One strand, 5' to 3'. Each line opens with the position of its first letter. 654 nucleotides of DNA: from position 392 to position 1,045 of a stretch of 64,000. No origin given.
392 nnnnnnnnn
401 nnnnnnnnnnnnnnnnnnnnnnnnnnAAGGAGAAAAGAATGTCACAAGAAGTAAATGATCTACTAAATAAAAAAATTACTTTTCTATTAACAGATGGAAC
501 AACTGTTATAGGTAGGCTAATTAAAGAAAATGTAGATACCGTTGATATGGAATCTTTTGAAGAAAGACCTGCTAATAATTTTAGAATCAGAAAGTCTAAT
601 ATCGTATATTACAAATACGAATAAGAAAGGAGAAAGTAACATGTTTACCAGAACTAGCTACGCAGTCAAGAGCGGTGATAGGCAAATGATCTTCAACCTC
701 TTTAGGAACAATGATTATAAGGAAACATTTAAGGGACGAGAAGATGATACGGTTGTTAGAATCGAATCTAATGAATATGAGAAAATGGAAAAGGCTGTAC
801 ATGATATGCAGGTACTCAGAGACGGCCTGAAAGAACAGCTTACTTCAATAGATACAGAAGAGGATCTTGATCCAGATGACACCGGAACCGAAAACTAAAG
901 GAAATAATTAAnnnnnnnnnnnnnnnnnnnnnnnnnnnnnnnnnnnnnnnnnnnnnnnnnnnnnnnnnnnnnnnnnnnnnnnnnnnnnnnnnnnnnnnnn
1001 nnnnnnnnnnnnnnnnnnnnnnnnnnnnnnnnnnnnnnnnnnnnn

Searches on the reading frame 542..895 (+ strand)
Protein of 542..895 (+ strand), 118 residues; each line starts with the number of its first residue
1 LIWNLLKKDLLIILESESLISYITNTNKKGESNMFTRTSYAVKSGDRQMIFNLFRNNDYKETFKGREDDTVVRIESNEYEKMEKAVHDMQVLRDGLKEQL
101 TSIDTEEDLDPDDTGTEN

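Call 83: find_encoding_contigs(protein=window:542-895:+, flank=10000, max_places=1)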
Protein window:542-895:+ (118 aa): no gene with exactly this product is on record in the collection.
